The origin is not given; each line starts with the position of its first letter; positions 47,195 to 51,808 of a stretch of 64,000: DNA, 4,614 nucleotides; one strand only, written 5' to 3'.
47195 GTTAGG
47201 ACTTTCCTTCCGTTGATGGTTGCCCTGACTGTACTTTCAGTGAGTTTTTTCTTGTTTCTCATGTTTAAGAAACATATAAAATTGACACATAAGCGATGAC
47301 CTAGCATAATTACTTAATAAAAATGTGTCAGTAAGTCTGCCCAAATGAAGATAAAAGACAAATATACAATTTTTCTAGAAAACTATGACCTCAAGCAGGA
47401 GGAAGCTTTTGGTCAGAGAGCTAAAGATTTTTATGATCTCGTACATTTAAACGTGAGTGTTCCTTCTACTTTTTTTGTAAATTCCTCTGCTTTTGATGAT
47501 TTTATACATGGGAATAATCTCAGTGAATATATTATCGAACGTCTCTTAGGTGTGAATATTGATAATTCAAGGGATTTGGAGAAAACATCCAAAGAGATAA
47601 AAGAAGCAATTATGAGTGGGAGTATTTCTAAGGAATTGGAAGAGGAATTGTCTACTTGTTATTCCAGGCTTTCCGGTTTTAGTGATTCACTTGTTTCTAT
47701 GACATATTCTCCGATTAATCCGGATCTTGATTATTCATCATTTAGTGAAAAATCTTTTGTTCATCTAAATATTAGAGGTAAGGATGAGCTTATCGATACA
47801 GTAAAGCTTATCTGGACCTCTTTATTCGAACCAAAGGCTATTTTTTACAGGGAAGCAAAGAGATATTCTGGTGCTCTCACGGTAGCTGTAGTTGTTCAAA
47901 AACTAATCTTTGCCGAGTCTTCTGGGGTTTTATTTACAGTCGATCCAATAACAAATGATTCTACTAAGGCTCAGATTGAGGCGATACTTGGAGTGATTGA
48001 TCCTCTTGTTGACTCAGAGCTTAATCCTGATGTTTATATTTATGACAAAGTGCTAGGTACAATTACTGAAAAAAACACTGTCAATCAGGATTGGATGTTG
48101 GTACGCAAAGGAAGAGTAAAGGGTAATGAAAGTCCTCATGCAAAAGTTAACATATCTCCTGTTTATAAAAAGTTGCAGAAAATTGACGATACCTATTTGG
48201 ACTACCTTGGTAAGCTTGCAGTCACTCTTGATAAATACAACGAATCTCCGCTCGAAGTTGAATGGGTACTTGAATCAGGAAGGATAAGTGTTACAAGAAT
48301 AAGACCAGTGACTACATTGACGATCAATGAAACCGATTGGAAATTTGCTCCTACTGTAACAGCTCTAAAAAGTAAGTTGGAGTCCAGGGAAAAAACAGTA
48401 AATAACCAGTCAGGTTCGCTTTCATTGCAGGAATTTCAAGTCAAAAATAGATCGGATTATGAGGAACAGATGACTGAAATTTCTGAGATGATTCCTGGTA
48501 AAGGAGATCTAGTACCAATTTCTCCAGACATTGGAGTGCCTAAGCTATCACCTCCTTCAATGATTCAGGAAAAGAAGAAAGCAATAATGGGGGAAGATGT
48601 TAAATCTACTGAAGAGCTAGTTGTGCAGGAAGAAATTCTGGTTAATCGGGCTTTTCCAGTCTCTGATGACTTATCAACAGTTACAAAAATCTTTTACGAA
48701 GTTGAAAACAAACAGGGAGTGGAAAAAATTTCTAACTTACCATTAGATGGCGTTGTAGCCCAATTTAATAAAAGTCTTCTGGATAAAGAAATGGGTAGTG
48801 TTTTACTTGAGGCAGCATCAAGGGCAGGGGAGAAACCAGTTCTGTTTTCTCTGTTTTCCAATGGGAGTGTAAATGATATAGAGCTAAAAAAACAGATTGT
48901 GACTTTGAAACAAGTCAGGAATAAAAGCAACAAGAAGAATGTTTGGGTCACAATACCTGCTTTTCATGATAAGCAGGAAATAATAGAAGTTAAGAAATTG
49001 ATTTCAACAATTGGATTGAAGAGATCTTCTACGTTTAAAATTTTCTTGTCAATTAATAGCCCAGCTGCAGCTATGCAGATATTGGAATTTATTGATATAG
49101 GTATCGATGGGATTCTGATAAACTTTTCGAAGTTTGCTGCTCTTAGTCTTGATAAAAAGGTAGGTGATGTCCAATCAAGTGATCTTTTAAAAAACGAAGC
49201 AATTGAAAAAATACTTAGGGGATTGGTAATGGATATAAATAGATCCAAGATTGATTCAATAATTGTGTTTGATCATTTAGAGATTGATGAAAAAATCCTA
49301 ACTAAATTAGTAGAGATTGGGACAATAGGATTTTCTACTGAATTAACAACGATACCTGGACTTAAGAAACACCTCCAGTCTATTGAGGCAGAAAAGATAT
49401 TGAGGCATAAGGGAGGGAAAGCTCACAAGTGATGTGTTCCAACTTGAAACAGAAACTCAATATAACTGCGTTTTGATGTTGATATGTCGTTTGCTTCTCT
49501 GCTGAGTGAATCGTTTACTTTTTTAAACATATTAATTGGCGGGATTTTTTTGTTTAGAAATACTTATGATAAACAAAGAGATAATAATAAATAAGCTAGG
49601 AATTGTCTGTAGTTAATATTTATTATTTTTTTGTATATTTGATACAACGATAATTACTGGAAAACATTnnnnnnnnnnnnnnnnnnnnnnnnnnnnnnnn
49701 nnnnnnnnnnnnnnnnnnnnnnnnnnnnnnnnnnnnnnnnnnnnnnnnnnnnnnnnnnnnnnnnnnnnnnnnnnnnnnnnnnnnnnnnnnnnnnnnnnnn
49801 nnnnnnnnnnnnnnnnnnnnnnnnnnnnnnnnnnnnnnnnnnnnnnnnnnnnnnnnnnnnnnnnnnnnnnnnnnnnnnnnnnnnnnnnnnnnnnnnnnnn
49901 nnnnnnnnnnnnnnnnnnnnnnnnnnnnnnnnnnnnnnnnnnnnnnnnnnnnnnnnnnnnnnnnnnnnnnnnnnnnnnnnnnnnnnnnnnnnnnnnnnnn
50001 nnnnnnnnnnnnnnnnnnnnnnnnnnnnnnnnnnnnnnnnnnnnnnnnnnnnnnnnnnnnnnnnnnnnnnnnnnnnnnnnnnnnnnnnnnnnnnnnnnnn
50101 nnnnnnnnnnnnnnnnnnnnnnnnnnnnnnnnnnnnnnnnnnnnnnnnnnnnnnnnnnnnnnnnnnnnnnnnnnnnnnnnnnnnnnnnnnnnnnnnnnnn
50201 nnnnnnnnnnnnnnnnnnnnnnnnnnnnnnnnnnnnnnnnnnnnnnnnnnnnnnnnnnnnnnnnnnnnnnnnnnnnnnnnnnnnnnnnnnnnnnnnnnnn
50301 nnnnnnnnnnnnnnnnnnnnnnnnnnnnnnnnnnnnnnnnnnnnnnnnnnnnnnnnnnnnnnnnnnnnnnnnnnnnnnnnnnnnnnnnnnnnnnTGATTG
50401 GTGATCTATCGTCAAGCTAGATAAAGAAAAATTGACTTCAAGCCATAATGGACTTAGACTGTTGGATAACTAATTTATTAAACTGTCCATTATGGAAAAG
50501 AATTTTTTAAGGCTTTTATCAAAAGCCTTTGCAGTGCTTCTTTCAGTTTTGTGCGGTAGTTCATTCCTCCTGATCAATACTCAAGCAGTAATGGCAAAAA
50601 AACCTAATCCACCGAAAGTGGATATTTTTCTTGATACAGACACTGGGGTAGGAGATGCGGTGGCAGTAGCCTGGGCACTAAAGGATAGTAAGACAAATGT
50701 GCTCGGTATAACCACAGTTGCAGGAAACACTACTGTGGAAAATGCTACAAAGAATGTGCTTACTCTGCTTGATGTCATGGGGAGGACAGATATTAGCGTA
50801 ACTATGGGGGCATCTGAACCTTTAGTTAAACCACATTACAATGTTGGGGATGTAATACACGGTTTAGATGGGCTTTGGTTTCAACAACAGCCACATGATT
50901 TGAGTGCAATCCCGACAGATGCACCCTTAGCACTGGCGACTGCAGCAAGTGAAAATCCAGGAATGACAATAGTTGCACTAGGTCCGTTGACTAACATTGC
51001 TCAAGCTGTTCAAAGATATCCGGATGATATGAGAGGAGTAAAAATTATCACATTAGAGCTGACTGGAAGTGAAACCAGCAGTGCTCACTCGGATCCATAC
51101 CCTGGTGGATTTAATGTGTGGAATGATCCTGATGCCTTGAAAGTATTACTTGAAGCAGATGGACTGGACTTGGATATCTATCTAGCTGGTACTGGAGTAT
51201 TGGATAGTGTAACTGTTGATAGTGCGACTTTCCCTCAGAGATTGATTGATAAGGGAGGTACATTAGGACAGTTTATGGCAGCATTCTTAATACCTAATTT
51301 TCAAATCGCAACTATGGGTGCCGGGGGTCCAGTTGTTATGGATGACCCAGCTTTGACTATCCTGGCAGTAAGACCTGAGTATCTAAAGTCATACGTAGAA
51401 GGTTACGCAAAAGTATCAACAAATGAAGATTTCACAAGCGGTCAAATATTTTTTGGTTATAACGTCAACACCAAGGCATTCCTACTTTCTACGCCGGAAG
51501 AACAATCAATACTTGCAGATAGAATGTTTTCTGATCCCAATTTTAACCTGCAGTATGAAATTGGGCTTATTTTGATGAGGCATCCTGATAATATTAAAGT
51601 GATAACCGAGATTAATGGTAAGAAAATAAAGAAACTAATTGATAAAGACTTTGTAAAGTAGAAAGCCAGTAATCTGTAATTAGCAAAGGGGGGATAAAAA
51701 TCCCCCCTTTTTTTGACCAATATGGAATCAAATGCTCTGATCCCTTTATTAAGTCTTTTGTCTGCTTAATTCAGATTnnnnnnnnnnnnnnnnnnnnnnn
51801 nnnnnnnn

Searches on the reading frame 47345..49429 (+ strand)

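Call 9: search_protein_families(library=pfam, proteins=[window:47345-49429:+], max_evalue=0.001)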
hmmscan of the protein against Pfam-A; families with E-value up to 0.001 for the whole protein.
window:47345-49429:+ (695 aa): 1 family
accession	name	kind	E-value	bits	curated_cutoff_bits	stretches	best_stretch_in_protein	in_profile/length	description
PF01326.24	PPDK_N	-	1.5e-49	169.5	27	1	34-326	17-313/328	Pyruvate phosphate dikinase, AMP/ATP-binding domain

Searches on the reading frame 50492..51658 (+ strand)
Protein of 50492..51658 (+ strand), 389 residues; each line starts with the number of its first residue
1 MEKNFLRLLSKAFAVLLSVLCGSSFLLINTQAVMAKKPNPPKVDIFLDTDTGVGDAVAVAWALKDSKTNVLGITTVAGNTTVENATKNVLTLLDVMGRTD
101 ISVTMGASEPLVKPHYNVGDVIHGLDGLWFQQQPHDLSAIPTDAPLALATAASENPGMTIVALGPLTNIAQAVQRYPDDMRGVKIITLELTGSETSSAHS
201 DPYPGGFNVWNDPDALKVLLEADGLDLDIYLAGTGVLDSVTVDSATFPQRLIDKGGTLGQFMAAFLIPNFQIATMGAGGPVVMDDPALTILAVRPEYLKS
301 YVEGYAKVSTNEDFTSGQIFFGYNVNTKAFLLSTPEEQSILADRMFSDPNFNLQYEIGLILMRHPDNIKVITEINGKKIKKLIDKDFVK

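Call 9: search_protein_families(library=pfam, proteins=[window:50492-51658:+], max_evalue=0.001)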
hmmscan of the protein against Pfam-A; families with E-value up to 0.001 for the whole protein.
window:50492-51658:+ (389 aa): 1 family
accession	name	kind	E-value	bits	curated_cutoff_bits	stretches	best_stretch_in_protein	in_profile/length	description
PF01156.24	IU_nuc_hydro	-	1.4e-47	163.2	34.2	1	45-379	1-295/297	Inosine-uridine preferring nucleoside hydrolase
